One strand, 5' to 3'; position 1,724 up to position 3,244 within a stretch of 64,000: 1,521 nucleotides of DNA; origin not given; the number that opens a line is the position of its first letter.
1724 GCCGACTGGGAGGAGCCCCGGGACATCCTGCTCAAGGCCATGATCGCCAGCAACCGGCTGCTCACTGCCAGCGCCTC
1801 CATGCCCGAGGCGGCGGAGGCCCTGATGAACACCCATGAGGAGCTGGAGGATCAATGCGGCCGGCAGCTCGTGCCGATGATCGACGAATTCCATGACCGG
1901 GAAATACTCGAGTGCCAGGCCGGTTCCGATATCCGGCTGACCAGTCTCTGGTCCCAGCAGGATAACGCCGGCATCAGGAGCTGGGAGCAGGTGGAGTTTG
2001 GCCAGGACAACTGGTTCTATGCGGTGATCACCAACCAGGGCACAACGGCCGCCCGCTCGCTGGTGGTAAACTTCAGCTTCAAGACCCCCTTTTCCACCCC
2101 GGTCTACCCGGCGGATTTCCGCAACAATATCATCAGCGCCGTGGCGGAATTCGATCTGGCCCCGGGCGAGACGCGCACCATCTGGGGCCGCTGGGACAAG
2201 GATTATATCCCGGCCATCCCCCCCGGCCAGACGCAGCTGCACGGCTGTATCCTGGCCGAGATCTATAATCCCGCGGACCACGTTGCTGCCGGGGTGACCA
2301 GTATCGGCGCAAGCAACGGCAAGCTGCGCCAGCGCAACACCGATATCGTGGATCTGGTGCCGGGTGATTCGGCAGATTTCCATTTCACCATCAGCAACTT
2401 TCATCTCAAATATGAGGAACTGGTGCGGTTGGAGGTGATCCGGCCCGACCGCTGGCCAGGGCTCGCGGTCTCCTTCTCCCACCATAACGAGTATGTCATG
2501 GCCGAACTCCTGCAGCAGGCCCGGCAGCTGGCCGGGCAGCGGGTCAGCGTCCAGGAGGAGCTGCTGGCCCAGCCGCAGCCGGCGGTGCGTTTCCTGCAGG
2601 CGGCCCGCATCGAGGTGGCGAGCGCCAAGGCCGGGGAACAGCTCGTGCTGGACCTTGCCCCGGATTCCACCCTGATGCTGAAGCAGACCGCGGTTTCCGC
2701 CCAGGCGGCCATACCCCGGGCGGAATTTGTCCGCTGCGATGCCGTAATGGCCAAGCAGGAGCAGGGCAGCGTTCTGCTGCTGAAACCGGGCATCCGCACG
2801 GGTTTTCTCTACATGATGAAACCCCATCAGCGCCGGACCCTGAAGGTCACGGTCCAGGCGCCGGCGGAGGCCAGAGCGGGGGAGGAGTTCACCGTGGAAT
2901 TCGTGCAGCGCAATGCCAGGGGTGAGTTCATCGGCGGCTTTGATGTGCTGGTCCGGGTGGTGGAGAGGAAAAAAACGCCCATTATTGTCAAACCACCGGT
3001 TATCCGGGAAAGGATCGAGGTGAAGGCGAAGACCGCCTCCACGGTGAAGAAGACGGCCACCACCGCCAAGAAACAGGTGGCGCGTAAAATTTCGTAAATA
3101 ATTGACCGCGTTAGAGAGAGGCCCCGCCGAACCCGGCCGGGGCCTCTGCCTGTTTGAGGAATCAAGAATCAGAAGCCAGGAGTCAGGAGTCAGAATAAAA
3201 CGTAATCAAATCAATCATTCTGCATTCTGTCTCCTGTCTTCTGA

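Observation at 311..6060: Tandem ~930-aa metallopeptidases of different catalytic families sharing one C-terminal module, both without signal peptides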

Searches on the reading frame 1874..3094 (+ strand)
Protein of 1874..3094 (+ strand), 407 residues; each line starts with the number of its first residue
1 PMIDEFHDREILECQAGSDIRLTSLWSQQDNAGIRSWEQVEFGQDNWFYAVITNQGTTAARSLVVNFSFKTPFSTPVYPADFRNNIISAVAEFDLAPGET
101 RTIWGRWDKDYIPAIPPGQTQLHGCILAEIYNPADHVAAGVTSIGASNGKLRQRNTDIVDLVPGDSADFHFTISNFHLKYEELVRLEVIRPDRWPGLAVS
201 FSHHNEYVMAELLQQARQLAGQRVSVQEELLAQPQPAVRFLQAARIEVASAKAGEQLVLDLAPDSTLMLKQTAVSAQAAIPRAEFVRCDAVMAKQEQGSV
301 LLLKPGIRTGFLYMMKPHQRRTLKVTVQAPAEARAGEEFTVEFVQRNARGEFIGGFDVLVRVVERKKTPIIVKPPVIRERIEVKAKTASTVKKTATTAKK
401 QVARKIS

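Call 9: find_homologous_proteins(query=A1, max_evalue=0.001)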
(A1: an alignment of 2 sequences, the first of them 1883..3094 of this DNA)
Query A1 (2 sequences) (404 aa, profile of the alignment): 36 proteins with E <= 0.001 among 8000 candidates.
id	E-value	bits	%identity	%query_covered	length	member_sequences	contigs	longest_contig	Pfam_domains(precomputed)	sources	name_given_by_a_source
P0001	1.2e-140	487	25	89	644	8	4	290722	-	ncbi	-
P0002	2.3e-91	325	49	87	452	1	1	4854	-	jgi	jgi:hypothetical protein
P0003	6.5e-91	323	47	90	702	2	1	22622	PF02128.22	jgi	-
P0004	4.1e-83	298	43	90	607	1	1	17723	PF02128.22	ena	-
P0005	3.6e-79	285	33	90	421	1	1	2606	-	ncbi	ncbi:MAG TPA: hypothetical protein VIW92_09970, partial [Thermoanaerobaculia bacterium]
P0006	8.0e-79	284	29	86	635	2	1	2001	-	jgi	jgi:hypothetical protein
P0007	3.3e-77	278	32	90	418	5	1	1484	-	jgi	-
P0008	5.4e-77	277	29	84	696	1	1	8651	-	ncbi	ncbi:MAG: hypothetical protein ACT4QE_12565, partial [Anaerolineales bacterium]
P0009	3.0e-71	259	30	90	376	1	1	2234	-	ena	-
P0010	1.6e-68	250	27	85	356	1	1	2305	-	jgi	jgi:hypothetical protein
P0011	5.7e-68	248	28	85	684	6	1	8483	-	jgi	jgi:hypothetical protein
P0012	1.4e-67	247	27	87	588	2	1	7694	-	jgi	jgi:hypothetical protein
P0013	4.7e-65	238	24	84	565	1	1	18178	-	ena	-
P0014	1.4e-63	233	37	45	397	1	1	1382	-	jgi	jgi:hypothetical protein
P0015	1.1e-62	230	28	79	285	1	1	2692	-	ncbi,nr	ncbi:MAG: hypothetical protein HGA41_07470, partial [Syntrophaceae bacterium]|nr:hypothetical protei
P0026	1.5e-46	177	26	88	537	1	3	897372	-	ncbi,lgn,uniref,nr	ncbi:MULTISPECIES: HAD family hydrolase [unclassified Ruegeria]|uniref:HAD family hydrolase n=1 Tax=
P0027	2.3e-46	177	38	37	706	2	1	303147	-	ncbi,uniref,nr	ncbi:hypothetical protein [Amycolatopsis sp. MtRt-6]|uniref:hypothetical protein n=1 Tax=Amycolatops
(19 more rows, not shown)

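Call 10: search_solved_structures(query=A1, max_evalue=10)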
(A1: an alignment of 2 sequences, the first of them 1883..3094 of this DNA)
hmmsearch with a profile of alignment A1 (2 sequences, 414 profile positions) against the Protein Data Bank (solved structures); distinct sequences matched with E-value up to 10: 2.
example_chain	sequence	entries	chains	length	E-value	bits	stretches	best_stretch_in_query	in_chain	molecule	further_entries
6w3d_A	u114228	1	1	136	0.48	12.4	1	125-173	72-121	Rd1NTF2_05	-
8h7i_A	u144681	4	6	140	2.4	10.1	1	28-117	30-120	Nanobody 11A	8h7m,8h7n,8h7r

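Call 13: find_encoding_contigs(protein=P0001, flank=10000, max_places=4)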
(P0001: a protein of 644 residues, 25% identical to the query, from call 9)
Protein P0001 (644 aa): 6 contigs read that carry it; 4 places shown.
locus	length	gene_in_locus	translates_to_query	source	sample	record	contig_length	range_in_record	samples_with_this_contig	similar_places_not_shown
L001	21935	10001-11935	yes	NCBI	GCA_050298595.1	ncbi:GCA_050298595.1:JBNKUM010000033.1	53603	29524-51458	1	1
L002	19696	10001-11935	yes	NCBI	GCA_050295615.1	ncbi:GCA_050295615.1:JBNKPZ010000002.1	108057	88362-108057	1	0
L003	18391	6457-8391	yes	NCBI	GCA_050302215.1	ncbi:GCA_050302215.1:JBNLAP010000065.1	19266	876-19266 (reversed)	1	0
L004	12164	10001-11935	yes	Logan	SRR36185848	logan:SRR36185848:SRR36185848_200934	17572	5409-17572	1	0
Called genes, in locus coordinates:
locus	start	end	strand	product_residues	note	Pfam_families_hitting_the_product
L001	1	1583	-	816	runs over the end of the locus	PF08487:VIT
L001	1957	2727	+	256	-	PF00106:adh_short, PF13561:adh_short_C2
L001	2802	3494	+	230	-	PF00072:Response_reg, PF00486:Trans_reg_C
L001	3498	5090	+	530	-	PF00512:HisKA, PF02518:HATPase_c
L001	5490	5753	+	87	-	-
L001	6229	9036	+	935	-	PF07504:FTP, PF02128:Peptidase_M36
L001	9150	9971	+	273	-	PF00702:Hydrolase (weak)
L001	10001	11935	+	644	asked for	-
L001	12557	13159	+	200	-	PF00440:TetR_N, PF16295:TetR_C_10 (faint)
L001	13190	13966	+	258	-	PF03591:AzlC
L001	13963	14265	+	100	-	PF05437:AzlD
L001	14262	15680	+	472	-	PF07063:HGLS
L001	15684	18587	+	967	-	PF01565:FAD_binding_4, PF02913:FAD-oxidase_C, PF13183:Fer4_8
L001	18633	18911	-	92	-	PF09012:FeoC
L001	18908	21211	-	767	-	PF01926:MMR_HSR1, PF02421:FeoB_N, PF17910:FeoB_Cyto, PF07670:Gate, PF07664:FeoB_C, PF07670:Gate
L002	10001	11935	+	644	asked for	-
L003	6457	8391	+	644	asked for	-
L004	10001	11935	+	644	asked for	-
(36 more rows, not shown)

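Call 14: find_encoding_contigs(protein=P0003, flank=10000, max_places=3)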
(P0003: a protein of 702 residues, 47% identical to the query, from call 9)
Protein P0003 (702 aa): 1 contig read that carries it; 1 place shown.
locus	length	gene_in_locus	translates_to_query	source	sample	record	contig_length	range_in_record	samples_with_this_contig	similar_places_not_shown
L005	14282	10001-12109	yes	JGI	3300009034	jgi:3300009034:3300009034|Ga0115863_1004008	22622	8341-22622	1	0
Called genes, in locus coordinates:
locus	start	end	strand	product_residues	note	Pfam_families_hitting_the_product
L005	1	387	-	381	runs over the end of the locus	PF00368:HMG-CoA_red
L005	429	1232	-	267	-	PF01261:AP_endonuc_2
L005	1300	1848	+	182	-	PF13302:Acetyltransf_3, PF13420:Acetyltransf_4, PF00583:Acetyltransf_1, PF13673:Acetyltransf_10, PF13508:Acetyltransf_7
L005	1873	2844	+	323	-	PF04055:Radical_SAM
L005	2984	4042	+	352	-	PF07991:KARI_N, PF01450:KARI_C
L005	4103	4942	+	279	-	PF13489:Methyltransf_23, PF13847:Methyltransf_31, PF08241:Methyltransf_11, PF08242:Methyltransf_12, PF13649:Methyltransf_25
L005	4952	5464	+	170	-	-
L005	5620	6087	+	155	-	PF13302:Acetyltransf_3 (weak), PF13527:Acetyltransf_9 (weak), PF00583:Acetyltransf_1, PF13673:Acetyltransf_10, PF13508:Acetyltransf_7, PF08445:FR47 (weak)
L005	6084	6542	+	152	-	PF00075:RNase_H, PF13456:RVT_3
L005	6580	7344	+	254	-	PF01026:TatD_DNase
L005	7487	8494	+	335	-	PF00814:TsaD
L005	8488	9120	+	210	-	PF00069:Pkinase, PF01636:APH (weak), PF06293:Kdo, PF07714:PK_Tyr_Ser-Thr, PF01163:RIO1, PF03109:ABC1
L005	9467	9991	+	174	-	PF07504:FTP (weak)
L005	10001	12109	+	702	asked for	PF02128:Peptidase_M36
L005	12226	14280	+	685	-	?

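Call 16: find_encoding_contigs(protein=P0027, flank=10000, max_places=2)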
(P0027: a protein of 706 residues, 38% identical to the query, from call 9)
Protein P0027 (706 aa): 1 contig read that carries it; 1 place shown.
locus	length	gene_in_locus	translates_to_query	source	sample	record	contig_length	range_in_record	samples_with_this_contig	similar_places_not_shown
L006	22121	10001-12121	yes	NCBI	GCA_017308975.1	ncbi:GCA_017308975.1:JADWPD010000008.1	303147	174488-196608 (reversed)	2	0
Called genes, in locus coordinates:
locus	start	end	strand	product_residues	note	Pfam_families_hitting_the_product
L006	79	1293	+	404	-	PF00438:S-AdoMet_synt_N, PF02772:S-AdoMet_synt_M, PF02773:S-AdoMet_synt_C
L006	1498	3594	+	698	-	PF17764:PriA_3primeBD, PF27106:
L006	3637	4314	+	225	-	PF00027:cNMP_binding, PF13545:HTH_Crp_2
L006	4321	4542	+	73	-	-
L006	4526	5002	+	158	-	-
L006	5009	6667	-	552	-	PF08757:CotH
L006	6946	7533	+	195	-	PF04542:Sigma70_r2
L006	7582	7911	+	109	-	-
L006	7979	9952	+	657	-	-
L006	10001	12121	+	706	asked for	-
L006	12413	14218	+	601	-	PF01019:G_glu_transpept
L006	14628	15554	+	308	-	PF00551:Formyl_trans_N, PF02911:Formyl_trans_C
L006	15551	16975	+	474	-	PF01029:NusB, PF01189:Methyltr_RsmB-F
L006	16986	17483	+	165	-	PF02441:Flavoprotein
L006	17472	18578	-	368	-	PF00144:Beta-lactamase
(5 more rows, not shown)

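Call 17: find_encoding_contigs(protein=P0026, flank=10000, max_places=2)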
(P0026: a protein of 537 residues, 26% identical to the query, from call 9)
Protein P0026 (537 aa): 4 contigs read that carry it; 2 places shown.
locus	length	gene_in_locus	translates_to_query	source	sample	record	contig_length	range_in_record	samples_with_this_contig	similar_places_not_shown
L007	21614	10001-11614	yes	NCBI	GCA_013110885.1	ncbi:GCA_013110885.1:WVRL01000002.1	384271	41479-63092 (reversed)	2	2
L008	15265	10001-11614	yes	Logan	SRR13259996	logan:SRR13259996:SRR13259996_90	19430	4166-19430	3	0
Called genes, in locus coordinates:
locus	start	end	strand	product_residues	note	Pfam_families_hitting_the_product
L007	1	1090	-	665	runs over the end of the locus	PF00561:Abhydrolase_1, PF08386:Abhydrolase_4 (weak)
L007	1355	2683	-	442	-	PF03951:Gln-synt_N (weak), PF00120:Gln-synt_C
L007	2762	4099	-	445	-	PF01645:Glu_synthase, PF01070:FMN_dh, PF00478:IMPDH (weak), PF03060:NMO, PF01645:Glu_synthase (weak)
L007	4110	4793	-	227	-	PF01493:GXGXG (weak)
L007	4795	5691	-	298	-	PF13522:GATase_6, PF13537:GATase_7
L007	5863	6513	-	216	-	PF13560:HTH_31, PF01381:HTH_3, PF02311:AraC_binding (weak), PF07883:Cupin_2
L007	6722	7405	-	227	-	PF00665:rve (weak), PF13610:DDE_Tnp_IS240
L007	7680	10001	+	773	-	-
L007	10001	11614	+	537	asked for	-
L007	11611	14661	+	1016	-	-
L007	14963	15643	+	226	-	PF00665:rve (weak), PF13610:DDE_Tnp_IS240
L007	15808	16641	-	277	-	PF00196:GerE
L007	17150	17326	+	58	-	-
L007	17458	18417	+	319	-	PF16976:RcpC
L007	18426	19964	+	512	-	PF13400:Tad (weak)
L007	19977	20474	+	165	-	PF07811:TadE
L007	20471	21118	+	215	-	PF07811:TadE (weak)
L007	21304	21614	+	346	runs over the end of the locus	PF10609:ParA, PF13614:AAA_31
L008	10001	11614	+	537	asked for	-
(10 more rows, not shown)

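Call 26: find_related_loci(query=A2, collection=genome_contigs, flank=8000)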
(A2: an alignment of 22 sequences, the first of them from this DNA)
Query A2 (407 aa) in genome_contigs; peptide patterns used: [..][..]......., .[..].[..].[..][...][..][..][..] (x = any residue, [..] = any of these).
168 stretches matched a pattern; 110 encode a relative of the query (tblastn E <= 1e-3); the best 80 are kept; 79 distinct loci.
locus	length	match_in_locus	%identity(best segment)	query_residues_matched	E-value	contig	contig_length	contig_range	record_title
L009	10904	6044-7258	88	1-405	0e+0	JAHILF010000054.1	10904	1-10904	MAG: Proteobacteria bacterium isolate KR13_N2.mb.116 KR13_N2.mb.116_k141_107660, whole genome shotgun sequence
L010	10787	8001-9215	88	1-405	0e+0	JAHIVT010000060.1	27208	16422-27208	MAG: Proteobacteria bacterium isolate MM_PC_MetaG.mb.92 MM_PC_MetaG.mb.92_k141_454036, whole genome shotgun sequence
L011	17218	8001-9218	84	1-407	0e+0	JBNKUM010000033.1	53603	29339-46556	MAG: Gammaproteobacteria bacterium isolate A1A2.bin.44.orig k141_805559, whole genome shotgun sequence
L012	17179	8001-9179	79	1-395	0e+0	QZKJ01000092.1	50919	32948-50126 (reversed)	MAG: Desulfurivibrio sp. isolate SURF_16 Ga0104751_1000900, whole genome shotgun sequence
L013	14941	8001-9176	76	2-394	0e+0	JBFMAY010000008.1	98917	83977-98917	MAG: Thermodesulfobacteriota bacterium isolate MAG150 MAG150_8, whole genome shotgun sequence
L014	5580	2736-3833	46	2-366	4e-107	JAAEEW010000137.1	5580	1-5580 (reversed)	MAG: Methanosarcinales archaeon isolate MS3 init_bins857_k127_31748111, whole genome shotgun sequence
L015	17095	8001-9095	45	2-365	6e-103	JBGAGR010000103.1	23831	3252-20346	MAG: Aggregatilineales bacterium isolate MAG_MBR_H125.63 MBRH125-63_opera_contig_4393, whole genome shotgun sequence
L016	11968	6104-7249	44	2-366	2e-101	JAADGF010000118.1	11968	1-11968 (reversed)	MAG: Gammaproteobacteria bacterium isolate M_MetaBat.104 contig-127_15689, whole genome shotgun sequence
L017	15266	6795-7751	42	2-364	3e-98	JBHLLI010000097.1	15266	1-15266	MAG: Candidatus Hermodarchaeota archaeon isolate DZ1M.434 DZ1M.434@14726, whole genome shotgun sequence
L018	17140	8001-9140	41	2-364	5e-91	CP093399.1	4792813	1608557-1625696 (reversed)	MAG: Oceanospirillales bacterium isolate MAG-10 chromosome, complete genome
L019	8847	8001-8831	48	2-261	4e-80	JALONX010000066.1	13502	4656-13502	MAG: Chloroflexaceae bacterium isolate Prado088 scaffold_7888, whole genome shotgun sequence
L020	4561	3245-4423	33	2-380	2e-55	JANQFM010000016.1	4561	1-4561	MAG: Acidobacteria bacterium isolate PL23a_bin.88 k99_5975250, whole genome shotgun sequence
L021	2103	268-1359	36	2-362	9e-56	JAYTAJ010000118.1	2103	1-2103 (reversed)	MAG: Myxococcales bacterium isolate GFS_13875 GFS_13875_117, whole genome shotgun sequence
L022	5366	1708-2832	33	2-365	1e-53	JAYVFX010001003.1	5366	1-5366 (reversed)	MAG: Deltaproteobacteria bacterium isolate GL45_Down_concoct_107 GL45_Down_concoct_107_1002, whole genome shotgun sequen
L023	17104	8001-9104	33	2-365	1e-52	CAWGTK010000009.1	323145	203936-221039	MAG: uncultured Actinomycetes bacterium isolate MFD04212.bin.2.176 genome assembly, contig: contig_18936, whole genome s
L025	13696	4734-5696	32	25-366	3e-46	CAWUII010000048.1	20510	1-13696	MAG: uncultured Opitutae bacterium isolate SRR17458638_binner13_4_1705322972 genome assembly, contig: ERZ21854027.162, w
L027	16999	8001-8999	30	17-358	2e-42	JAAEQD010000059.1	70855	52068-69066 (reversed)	MAG: Candidatus Zixiibacteriota bacterium isolate Gpa_9 GpaG_CONTIG705157, whole genome shotgun sequence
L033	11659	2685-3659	28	21-366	3e-38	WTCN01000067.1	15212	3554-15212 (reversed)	MAG: Methyloprofundus sp. isolate GLR997 c_000000049347, whole genome shotgun sequence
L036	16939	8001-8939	30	41-377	1e-31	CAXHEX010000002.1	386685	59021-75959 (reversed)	MAG TPA_asm: uncultured Ketobacter sp. isolate SRR12480122_binner12_Refined_15 genome assembly, contig: ERZ4874374.2, wh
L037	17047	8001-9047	27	13-366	1e-29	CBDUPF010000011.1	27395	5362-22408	MAG TPA_asm: uncultured Aliishimia sp. isolate SRR22808130_concoct_102 genome assembly, contig: ERZ25043460.952, whole g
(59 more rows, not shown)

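Call 30: search_protein_representatives(alignment_id=A2)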
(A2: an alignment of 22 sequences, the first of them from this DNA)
Query: 22 sequences, 334 profile positions. Proteins with E-value up to 0.001 (for the whole library): 2130; up to 1e-10: 847; up to 1e-30: 193. The best 150 are listed.
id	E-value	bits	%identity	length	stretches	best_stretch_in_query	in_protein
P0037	2.7e-131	454.1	-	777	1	1-331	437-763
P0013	1.2e-123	429.0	-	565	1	1-331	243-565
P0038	1.3e-116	405.9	-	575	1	1-331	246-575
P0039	1.3e-112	392.7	-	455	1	1-333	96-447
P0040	3.7e-112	391.2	-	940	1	1-331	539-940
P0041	1.7e-111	389.1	-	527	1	1-333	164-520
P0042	1.1e-110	386.4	-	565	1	1-332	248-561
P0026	3.9e-110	384.6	-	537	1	2-333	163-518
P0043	5.6e-110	384.1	-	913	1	16-333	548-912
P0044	6.9e-110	383.8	-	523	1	1-331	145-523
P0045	1.2e-107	376.4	-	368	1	1-331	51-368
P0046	4.1e-107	374.6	-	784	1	1-333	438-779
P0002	2.3e-106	372.2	-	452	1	18-333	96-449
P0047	1.7e-105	369.3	-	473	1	1-331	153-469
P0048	1.2e-103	363.2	-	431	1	1-331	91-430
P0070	3.1e-85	302.7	-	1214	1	18-330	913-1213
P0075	2.2e-78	280.2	-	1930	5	2-159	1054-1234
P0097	2.4e-61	224.2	-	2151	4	1-170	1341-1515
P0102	7.1e-58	212.8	-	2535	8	2-169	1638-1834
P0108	1.0e-56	209.0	-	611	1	2-329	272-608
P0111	1.5e-54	201.9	-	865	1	16-333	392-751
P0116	5.7e-52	193.4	-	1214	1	18-332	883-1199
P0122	2.0e-49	185.0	-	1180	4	2-172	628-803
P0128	1.2e-46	175.8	-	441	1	2-330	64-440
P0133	2.6e-44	168.2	-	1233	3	1-171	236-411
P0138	1.3e-42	162.6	-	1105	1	1-331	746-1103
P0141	4.0e-42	161.0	-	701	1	2-330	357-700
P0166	7.2e-38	147.0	-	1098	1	2-329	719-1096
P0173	7.1e-37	143.7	-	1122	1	2-326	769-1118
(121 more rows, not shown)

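Call 32: predict_structure(alignment_id=A2)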
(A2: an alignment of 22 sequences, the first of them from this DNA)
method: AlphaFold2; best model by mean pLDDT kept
length: 407 residues; sequences in the alignment: 22
mean_pLDDT: 75.5   pTM: 0.61
mean pLDDT of the five models: 75.5, 73.4, 72.2, 72.1, 69.9
residues with pLDDT >= 90: 111; 70-90: 161; 50-70: 74; < 50: 61
segments of 3 or more residues with pLDDT < 50: 1-15, 225-230, 271-278, 373-375, 380-407
pLDDT, mean of each block of 10 residues (from residue 1): 35 57 87 74 88 87 87 65 83 90 92 67 80 67 65 82 90 76 91 95 91 90 55 66 82 73 71 45 81 88 95 86 92 95 86 84 76 52 42 40 39
secondary structure, 60 per line:
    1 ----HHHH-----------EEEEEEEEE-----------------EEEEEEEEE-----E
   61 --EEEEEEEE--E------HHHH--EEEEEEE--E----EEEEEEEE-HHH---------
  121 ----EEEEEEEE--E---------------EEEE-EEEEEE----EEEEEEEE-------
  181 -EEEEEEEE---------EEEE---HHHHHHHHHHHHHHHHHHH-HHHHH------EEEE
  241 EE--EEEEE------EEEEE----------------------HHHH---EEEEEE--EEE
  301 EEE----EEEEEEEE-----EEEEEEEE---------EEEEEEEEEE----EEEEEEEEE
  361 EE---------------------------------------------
elements in order: H5-8 E20-28 E46-54 E63-70 H80-83 E86-92 E100-107 E125-132 E151-154 E156-161 E166-173 E182-189 E199-202 H206-224 H226-230 E237-242 E245-249 E256-260 H283-286 E290-295 E298-303 E308-315 E321-328 E338-347 E352-362
